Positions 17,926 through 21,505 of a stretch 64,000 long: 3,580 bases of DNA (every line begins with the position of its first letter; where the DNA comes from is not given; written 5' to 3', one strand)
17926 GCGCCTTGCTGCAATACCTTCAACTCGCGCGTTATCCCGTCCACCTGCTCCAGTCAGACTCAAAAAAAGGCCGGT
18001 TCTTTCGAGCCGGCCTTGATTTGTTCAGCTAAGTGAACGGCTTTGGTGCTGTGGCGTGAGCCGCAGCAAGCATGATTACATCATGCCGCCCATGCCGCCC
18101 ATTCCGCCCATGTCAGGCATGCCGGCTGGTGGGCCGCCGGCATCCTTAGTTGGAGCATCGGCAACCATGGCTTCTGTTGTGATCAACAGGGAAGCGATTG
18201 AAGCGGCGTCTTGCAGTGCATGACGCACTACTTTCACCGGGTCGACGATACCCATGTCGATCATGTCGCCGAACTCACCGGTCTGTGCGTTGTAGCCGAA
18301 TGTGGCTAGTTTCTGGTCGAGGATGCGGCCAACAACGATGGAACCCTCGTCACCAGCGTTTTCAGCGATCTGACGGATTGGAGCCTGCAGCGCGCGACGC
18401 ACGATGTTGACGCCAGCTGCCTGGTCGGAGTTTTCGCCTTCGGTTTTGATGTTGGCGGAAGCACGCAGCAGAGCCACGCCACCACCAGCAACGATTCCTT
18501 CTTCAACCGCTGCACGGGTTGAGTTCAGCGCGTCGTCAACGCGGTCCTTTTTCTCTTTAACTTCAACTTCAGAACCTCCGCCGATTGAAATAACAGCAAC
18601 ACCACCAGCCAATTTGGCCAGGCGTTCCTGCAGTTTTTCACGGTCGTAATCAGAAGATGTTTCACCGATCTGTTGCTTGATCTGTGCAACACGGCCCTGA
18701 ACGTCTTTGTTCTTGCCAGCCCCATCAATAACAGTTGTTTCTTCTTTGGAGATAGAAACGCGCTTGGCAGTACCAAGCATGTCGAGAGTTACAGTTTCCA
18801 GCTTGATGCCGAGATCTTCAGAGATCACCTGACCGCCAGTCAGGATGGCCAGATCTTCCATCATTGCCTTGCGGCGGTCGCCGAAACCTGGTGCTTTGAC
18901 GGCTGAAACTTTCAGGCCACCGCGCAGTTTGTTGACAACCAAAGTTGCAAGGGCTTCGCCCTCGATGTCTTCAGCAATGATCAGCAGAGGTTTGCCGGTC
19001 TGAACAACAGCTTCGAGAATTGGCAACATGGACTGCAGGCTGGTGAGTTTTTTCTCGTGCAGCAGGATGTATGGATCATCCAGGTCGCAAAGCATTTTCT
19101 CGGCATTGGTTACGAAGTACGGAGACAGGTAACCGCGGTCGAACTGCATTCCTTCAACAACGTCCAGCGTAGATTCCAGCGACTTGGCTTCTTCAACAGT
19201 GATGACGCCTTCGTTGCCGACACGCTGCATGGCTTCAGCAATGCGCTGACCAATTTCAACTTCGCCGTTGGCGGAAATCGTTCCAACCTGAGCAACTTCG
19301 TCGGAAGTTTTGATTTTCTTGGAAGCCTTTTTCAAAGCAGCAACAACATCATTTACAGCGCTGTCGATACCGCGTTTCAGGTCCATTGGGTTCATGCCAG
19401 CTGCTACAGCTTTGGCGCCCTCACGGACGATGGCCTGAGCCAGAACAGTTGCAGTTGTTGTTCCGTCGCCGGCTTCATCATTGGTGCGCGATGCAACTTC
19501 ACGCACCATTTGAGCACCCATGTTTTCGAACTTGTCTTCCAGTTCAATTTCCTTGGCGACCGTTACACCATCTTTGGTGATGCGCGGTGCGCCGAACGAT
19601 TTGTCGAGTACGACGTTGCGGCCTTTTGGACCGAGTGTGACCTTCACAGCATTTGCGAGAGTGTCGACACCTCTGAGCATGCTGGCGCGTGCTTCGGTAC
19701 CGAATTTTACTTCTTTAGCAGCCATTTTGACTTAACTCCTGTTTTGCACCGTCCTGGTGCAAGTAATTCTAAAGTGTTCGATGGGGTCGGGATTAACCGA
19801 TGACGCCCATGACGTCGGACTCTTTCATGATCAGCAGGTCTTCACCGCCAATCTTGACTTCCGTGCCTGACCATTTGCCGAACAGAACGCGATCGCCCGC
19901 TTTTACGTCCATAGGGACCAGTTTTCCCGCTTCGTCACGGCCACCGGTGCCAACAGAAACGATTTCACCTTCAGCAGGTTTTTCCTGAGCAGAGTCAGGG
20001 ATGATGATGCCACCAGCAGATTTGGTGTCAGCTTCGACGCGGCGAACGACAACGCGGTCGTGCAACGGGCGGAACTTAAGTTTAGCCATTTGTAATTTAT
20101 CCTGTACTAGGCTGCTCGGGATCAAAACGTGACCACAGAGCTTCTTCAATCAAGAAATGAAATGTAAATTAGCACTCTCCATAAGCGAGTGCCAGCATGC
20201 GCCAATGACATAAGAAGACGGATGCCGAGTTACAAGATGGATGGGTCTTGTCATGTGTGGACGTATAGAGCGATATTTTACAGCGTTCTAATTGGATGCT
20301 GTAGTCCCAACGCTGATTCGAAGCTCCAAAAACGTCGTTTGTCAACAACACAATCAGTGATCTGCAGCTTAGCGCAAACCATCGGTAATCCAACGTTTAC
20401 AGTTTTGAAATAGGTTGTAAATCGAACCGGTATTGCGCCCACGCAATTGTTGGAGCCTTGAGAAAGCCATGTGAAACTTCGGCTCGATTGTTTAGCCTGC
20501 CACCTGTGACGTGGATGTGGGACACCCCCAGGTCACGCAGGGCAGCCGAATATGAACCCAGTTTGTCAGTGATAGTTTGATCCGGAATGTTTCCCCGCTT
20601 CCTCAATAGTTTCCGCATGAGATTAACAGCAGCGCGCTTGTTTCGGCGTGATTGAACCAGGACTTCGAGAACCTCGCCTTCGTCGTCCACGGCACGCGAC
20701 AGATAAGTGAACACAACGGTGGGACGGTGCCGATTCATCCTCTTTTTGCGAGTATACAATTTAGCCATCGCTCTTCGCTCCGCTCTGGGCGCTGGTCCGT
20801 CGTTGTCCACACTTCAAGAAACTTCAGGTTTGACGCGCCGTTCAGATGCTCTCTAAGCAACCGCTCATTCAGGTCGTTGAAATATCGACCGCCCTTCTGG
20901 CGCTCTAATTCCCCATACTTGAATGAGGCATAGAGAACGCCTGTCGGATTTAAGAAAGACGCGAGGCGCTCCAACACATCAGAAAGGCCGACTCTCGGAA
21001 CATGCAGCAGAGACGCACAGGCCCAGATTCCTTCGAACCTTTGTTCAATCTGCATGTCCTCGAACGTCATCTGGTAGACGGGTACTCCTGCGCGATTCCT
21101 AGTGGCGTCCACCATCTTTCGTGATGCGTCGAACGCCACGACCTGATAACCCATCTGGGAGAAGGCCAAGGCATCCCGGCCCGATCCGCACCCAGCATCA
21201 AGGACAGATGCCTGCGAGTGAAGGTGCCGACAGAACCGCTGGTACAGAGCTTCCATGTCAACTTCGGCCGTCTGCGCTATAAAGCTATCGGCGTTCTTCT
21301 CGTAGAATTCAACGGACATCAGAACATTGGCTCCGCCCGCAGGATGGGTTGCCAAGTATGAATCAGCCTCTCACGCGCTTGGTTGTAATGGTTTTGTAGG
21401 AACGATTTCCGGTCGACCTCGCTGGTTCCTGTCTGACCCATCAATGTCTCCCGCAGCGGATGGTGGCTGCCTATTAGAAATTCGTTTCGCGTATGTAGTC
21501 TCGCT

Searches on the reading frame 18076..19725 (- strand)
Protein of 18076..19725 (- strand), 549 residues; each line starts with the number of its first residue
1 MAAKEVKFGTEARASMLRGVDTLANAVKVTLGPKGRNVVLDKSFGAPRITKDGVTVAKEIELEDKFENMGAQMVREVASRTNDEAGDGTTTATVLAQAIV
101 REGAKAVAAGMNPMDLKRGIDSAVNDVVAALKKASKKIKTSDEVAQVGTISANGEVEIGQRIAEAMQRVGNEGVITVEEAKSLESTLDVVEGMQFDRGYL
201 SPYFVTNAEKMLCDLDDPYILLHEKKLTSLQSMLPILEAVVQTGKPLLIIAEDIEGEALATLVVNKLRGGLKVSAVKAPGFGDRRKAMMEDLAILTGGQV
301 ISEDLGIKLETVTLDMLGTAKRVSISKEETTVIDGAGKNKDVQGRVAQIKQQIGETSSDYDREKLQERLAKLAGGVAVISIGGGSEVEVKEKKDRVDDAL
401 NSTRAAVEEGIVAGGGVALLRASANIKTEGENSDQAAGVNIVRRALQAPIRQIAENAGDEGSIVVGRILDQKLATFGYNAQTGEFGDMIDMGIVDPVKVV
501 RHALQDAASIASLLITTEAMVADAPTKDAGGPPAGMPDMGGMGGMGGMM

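Call 33: search_protein_families(library=pfam, proteins=[window:18076-19725:-], max_evalue=0.001)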
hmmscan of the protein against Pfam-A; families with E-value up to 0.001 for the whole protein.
window:18076-19725:- (549 aa): 1 family
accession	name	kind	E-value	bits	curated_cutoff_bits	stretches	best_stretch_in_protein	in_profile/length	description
PF00118.29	Cpn60_TCP1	-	4.7e-82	276.7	34.3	1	23-523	1-488/490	TCP-1/cpn60 chaperonin family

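Call 42: list_cluster_members(proteins=[window:18076-19725:-, window:32512-34440:+, window:34450-36504:+, window:25858-29424:+])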
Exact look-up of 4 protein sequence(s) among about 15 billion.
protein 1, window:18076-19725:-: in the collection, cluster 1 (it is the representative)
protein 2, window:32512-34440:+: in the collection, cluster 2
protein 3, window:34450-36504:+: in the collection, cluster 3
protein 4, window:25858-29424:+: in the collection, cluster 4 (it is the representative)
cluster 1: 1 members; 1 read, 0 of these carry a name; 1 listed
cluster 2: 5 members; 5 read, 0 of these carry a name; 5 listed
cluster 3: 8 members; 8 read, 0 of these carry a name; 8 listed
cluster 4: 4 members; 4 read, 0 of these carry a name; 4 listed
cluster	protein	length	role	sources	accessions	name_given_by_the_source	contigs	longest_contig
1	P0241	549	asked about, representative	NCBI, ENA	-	-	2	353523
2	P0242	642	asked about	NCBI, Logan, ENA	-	-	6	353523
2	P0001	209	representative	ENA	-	-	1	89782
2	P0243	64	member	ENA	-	-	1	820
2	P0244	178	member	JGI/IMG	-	-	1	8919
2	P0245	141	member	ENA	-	-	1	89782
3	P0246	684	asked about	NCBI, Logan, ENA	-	-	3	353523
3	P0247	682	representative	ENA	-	-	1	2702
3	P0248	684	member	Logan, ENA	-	-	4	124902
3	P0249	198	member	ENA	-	-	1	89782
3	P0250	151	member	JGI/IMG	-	-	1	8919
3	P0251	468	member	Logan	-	-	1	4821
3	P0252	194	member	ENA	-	-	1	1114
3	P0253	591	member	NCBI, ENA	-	-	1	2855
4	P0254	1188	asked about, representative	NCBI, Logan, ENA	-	-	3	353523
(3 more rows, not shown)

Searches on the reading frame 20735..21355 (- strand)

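Call 33: search_protein_families(library=pfam, proteins=[window:20735-21355:-], max_evalue=0.001)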
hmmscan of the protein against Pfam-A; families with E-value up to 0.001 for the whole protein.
window:20735-21355:- (206 aa): 7 families
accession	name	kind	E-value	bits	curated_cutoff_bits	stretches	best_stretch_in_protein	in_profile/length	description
PF13649.12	Methyltransf_25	-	4.9e-15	56.4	27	1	51-139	1-97/97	Methyltransferase domain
PF08241.18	Methyltransf_11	-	3.4e-11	44.1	21.2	1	52-142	1-94/95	Methyltransferase domain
PF13489.12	Methyltransf_23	-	2.2e-10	40.9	27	1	33-143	8-116/164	Methyltransferase domain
PF08242.18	Methyltransf_12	-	1.2e-08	36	30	1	52-141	1-98/98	Methyltransferase domain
PF13847.12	Methyltransf_31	-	3.5e-07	30.4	27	1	46-144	2-110/145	Methyltransferase domain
PF03848.20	TehB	-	5e-06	26.5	20.4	1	47-139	30-128/193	Tellurite resistance protein TehB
PF05724.17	TPMT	-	0.00014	22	26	1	35-88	23-78/218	Thiopurine S-methyltransferase (TPMT)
